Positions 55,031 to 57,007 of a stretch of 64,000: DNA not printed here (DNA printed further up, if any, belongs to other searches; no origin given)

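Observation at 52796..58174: Dcm-linked four-gene cassette (C5-MTase / DUF262 / DUF3696-like ATPase / YoeB-fusion) with convergent Vsr: candidate uncharacterised defence system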

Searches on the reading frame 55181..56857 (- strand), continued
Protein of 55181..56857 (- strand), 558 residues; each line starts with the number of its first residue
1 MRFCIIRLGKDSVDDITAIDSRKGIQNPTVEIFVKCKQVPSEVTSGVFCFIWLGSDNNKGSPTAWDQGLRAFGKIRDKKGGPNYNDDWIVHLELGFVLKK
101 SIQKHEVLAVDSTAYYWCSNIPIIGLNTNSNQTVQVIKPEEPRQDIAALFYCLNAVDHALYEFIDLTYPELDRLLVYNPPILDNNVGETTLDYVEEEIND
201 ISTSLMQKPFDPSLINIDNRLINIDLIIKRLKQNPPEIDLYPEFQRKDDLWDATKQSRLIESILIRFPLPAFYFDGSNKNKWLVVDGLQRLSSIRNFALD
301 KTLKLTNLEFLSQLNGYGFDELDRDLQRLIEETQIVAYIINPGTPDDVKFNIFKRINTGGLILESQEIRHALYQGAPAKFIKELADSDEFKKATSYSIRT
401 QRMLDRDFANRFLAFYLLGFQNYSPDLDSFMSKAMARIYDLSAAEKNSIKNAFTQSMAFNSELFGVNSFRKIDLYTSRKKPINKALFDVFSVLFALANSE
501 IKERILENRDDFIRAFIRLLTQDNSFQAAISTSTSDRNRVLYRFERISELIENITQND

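Call 54: find_encoding_contigs(protein=P0001, flank=10000, max_places=2)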
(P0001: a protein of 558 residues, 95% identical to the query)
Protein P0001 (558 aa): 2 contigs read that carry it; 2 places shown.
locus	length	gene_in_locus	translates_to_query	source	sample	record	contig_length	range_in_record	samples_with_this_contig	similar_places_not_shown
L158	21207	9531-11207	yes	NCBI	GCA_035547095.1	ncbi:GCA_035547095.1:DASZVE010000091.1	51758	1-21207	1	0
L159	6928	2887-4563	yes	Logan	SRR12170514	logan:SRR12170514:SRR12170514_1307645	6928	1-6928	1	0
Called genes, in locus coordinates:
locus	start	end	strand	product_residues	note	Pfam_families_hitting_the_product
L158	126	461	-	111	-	PF10067:DUF2306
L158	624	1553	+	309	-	PF04794:YdjC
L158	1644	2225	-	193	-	PF00440:TetR_N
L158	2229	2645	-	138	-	-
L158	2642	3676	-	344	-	PF02912:Phe_tRNA-synt_N, PF01409:tRNA-synt_2d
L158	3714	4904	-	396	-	PF00155:Aminotran_1_2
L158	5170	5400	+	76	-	-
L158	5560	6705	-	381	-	PF04245:NA37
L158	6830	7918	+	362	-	PF04116:FA_hydroxylase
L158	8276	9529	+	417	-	PF00145:DNA_methylase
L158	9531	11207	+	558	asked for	PF03235:GmrSD_N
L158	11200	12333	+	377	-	PF02463:SMC_N (weak), PF13175:AAA_15, PF13476:AAA_23 (weak), PF13304:AAA_21, PF12476:DUF3696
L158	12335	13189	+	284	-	PF06769:YoeB_toxin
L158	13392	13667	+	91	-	-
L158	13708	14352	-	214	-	PF01936:NYN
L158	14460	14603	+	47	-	-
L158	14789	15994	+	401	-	PF10009:DUF2252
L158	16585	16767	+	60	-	-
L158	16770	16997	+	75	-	PF13619:KTSC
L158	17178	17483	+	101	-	PF01541:GIY-YIG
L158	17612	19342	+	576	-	PF00732:GMC_oxred_N, PF05199:GMC_oxred_C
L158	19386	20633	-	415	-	PF14054:DUF4249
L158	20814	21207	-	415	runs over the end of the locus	PF14054:DUF4249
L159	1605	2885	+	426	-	PF00145:DNA_methylase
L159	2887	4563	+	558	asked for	PF03235:GmrSD_N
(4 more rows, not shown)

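Call 79: search_protein_families(library=pfam, proteins=[L016:2033-3643:-, L022:3968-5230:+, L022:5507-5935:+, L022:5919-7538:+, L060:3894-5519:+, L060:5635-7497:+, L061:3278-5005:+, L061:5005-5925:+, L075:931-4014:+, L075:4004-4624:+], max_evalue=0.0001)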
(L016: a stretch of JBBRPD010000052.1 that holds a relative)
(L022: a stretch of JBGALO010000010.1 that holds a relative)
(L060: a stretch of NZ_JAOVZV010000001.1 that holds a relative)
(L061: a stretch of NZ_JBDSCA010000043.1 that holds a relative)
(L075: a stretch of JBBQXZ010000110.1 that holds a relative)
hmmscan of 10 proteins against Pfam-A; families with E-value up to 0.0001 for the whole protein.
L016:2033-3643:- (537 aa): 1 family
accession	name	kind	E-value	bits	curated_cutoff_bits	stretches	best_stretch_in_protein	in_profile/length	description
PF01293.25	PEPCK_ATP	-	2.5e-215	716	26.5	1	24-486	4-465/465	Phosphoenolpyruvate carboxykinase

L022:3968-5230:+ (421 aa): 4 families
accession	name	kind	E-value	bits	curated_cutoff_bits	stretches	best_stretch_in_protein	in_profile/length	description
PF00266.25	Aminotran_5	-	9.6e-38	130.5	21.5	1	100-385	44-334/371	Aminotransferase class-V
PF01053.26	Cys_Met_Meta_PP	-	1.9e-09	37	27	1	83-260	37-201/381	Cys/Met metabolism PLP-dependent enzyme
PF00155.27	Aminotran_1_2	-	9.1e-08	32.1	19.7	1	58-235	2-189/361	Aminotransferase class I and II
PF01041.23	DegT_DnrJ_EryC1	-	6.4e-06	26.1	19.8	1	98-237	23-151/360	DegT/DnrJ/EryC1/StrS aminotransferase family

L022:5507-5935:+ (143 aa): 1 family
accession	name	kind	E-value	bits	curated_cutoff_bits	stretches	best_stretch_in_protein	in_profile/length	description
PF03852.21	Vsr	-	8.7e-35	118.9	27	1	2-72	1-71/74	DNA mismatch endonuclease Vsr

L022:5919-7538:+ (540 aa): 1 family
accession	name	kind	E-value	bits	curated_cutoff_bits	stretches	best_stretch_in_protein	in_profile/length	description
PF00145.23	DNA_methylase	-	1.2e-46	160.1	22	2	249-513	141-319/324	C-5 cytosine-specific DNA methylase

L060:3894-5519:+ (542 aa): 0 families

L060:5635-7497:+ (621 aa): 2 families
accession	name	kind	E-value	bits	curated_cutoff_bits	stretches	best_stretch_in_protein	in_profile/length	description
PF02086.21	MethyltransfD12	-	1.1e-84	284.6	22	2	17-255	1-251/253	D12 class N6 adenine-specific DNA methyltransferase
PF03602.21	Cons_hypoth95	-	5.8e-05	23.3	24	0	170-191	101-124/182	Conserved hypothetical protein 95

L061:3278-5005:+ (576 aa): 4 families
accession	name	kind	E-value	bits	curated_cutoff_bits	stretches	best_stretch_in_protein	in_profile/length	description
PF13304.12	AAA_21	-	1.9e-16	61.5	27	1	219-472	3-300/304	AAA domain, putative AbiEii toxin, Type IV TA system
PF13175.12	AAA_15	-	1.7e-14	54.7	32.1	2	381-472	291-371/374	AAA ATPase domain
PF02463.25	SMC_N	-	1.4e-07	31.6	40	0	192-235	2-44/220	RecF/RecN/SMC N terminal domain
PF13476.12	AAA_23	-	9.5e-07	30.1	27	1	194-247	1-51/201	AAA domain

L061:5005-5925:+ (307 aa): 0 families

L075:931-4014:+ (1028 aa): 3 families
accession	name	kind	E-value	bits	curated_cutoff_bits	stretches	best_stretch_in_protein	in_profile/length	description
PF04465.17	DUF499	-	6.5e-27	94.2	23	1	128-427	53-345/1024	Protein of unknown function (DUF499)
PF13287.12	Fn3_assoc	-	7.4e-11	42.4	23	1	848-903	1-56/59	Fn3 associated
PF13290.12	CHB_HEX_C_1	-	3.5e-10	40.1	22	1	845-901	9-65/67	Chitobiase/beta-hexosaminidase C-terminal domain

L075:4004-4624:+ (207 aa): 1 family
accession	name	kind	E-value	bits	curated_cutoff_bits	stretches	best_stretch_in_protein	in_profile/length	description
PF12635.12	DUF3780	-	3.3e-49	167.6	27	1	9-177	4-162/184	Protein of unknown function (DUF3780)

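Call 80: search_protein_families(library=pfam, proteins=[L017:4417-5334:+, L017:5334-5840:+, L017:6251-6706:+, L080:4045-5349:-, L080:6237-7208:-, L024:6337-7566:+, L024:5882-6313:+, L069:4872-5975:+, L069:5975-7048:+, L061:5935-6744:-], max_evalue=0.0001)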
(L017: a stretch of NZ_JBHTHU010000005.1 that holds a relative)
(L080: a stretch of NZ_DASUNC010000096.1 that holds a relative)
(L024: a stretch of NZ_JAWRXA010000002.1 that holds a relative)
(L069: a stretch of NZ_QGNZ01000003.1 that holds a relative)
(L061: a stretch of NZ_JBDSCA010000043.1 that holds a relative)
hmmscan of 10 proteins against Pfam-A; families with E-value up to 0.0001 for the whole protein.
L017:4417-5334:+ (306 aa): 1 family
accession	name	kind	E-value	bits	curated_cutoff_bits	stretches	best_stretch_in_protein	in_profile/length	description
PF03432.20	Relaxase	-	1.4e-31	109.9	24.6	1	19-146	1-131/132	MobA/VirD2-like, nuclease domain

L017:5334-5840:+ (169 aa): 0 families

L017:6251-6706:+ (152 aa): 1 family
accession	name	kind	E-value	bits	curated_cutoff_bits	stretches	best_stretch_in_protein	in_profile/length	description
PF13443.12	HTH_26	-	8.3e-06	26.4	22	1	68-118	2-53/63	Cro/C1-type HTH DNA-binding domain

L080:4045-5349:- (435 aa): 0 families

L080:6237-7208:- (324 aa): 2 families
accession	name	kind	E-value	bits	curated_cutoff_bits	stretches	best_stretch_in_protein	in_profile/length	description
PF13401.12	AAA_22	-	7.6e-06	26.7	27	1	60-203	8-128/130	AAA domain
PF13191.12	AAA_16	-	6.3e-05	24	32.6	0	62-177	29-154/167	AAA ATPase domain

L024:6337-7566:+ (410 aa): 1 family
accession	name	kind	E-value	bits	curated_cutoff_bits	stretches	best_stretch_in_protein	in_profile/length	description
PF00145.23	DNA_methylase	-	1.9e-88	297.5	22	1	100-406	1-323/324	C-5 cytosine-specific DNA methylase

L024:5882-6313:+ (144 aa): 3 families
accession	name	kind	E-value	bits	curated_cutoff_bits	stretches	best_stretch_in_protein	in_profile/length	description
PF03852.21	Vsr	-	6.7e-31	106.4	27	1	1-73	1-73/74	DNA mismatch endonuclease Vsr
PF18741.7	MTES_1575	-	4e-07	30.5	38.2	0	84-134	47-96/96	REase_MTES_1575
PF04480.18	DUF559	-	6.3e-05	23.3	20.6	0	90-134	64-108/109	Protein of unknown function (DUF559)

L069:4872-5975:+ (368 aa): 1 family
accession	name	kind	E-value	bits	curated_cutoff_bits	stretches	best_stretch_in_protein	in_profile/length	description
PF00145.23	DNA_methylase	-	1.8e-49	169.4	22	1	24-363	3-322/324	C-5 cytosine-specific DNA methylase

L069:5975-7048:+ (358 aa): 1 family
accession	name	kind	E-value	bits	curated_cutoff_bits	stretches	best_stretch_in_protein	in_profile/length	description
PF00145.23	DNA_methylase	-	1.2e-60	206.1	22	1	4-340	2-324/324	C-5 cytosine-specific DNA methylase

L061:5935-6744:- (270 aa): 2 families
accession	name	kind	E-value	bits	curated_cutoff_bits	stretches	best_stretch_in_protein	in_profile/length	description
PF18741.7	MTES_1575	-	1.1e-10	41.9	38.2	1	185-260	20-94/96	REase_MTES_1575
PF04480.18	DUF559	-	3.4e-08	33.8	20.6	1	203-262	52-108/109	Protein of unknown function (DUF559)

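Call 83: search_protein_families(library=pfam, alignment_id=A6, max_evalue=0.0001)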
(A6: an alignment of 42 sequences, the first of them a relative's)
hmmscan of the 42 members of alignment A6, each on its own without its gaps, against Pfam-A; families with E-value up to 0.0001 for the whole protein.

A. member 1, L003:6148-7500:+ (451 aa): 2 families
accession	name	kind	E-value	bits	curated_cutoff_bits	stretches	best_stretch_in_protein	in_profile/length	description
PF02913.24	FAD-oxidase_C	-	1.3e-69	235.1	21.2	1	210-449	2-248/248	FAD linked oxidases, C-terminal domain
PF01565.28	FAD_binding_4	-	7.6e-42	142.7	26.4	1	34-172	1-138/139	FAD binding domain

B. families by the number of members that match (of 42 scanned): 61 families (the first 25 are shown)
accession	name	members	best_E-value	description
PF01420.25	Methylase_S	11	2.9e-35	Type I restriction modification DNA specificity domain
PF00535.33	Glycos_transf_2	2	2.3e-40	Glycosyl transferase family 2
PF02463.25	SMC_N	2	1.7e-13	RecF/RecN/SMC N terminal domain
PF00133.28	tRNA-synt_1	1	2.3e-120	tRNA synthetases class I (I, L, M and V)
PF01041.23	DegT_DnrJ_EryC1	1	7.4e-109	DegT/DnrJ/EryC1/StrS aminotransferase family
PF02836.23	Glyco_hydro_2_C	1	5.5e-95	Glycosyl hydrolases family 2, TIM barrel domain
PF00208.27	ELFV_dehydrog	1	7.8e-89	Glutamate/Leucine/Phenylalanine/Valine dehydrogenase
PF02913.24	FAD-oxidase_C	1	1.3e-69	FAD linked oxidases, C-terminal domain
PF02929.23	Bgal_small_N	1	7.5e-69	Beta galactosidase small chain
PF03632.21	Glyco_hydro_65m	1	3.6e-65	Glycosyl hydrolase family 65 central catalytic domain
PF00912.28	Transgly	1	1e-57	Transglycosylase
PF12631.12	MnmE_helical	1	2.6e-57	MnmE helical domain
PF19302.4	DUF5915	1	3.1e-56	Domain of unknown function (DUF5915)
PF02812.23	ELFV_dehydrog_N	1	7.5e-50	Glu/Leu/Phe/Val dehydrogenase, dimerisation domain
PF01512.22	Complex1_51K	1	3.4e-47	Nuo51 FMN-binding domain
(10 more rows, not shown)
